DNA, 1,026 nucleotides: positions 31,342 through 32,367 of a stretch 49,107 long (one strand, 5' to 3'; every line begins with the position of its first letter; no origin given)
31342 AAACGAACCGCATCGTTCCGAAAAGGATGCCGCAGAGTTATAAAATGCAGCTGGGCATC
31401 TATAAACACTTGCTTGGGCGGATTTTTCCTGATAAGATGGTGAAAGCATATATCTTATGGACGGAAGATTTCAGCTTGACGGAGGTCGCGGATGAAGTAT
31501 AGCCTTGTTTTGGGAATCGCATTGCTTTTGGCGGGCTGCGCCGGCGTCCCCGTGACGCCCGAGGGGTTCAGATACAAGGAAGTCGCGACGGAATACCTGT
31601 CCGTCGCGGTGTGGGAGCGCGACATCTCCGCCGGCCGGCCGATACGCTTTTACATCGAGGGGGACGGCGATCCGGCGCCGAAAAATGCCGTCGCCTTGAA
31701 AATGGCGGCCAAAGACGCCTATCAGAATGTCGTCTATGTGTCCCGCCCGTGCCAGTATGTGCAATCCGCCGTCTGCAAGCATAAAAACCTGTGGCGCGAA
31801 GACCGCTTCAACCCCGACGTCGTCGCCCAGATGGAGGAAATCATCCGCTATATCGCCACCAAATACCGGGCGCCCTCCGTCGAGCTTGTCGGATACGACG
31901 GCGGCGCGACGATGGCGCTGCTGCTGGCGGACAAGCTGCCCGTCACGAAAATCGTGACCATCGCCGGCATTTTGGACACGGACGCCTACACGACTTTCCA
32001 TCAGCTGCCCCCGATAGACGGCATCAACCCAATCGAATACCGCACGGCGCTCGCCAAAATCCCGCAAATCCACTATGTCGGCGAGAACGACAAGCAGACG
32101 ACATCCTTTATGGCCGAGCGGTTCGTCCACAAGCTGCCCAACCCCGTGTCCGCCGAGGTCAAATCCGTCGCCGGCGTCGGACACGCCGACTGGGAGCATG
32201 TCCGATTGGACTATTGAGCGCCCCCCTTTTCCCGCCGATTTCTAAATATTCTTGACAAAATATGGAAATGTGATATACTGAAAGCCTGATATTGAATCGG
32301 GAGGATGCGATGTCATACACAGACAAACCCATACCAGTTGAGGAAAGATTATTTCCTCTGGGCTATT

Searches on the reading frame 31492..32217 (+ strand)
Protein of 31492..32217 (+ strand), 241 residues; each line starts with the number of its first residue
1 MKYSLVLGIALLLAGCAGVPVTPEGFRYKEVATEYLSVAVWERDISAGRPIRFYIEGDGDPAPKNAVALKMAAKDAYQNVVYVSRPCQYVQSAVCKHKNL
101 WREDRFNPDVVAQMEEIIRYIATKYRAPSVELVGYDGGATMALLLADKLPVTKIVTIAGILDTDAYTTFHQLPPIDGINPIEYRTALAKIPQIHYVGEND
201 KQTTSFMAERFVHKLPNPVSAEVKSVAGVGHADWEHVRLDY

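Call 3: search_protein_families(library=pfam, proteins=[window:31492-32217:+], max_evalue=0.1)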
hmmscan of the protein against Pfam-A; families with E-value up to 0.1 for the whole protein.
window:31492-32217:+ (241 aa): 3 families
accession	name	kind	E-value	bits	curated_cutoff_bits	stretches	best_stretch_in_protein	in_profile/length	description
PF03959.19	FSH1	-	0.01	16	21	1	101-217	72-188/211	Serine hydrolase (FSH1)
PF00561.26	Abhydrolase_1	-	0.022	14.9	25.8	1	112-192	53-133/245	alpha/beta hydrolase fold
PF01738.24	DLH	-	0.025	14.6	21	1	107-232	74-187/217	Dienelactone hydrolase family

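Call 4: search_protein_families(library=ncbifam, proteins=[window:31492-32217:+], max_evalue=0.1)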
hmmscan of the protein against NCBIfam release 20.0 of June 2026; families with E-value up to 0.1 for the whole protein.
window:31492-32217:+ (241 aa): 1 family
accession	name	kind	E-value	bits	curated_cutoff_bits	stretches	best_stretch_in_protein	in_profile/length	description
TIGR03056.1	bchO_mg_che_rel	equivalog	0.0089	15.1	172.55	0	105-162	73-131/278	alpha/beta fold hydrolase BchO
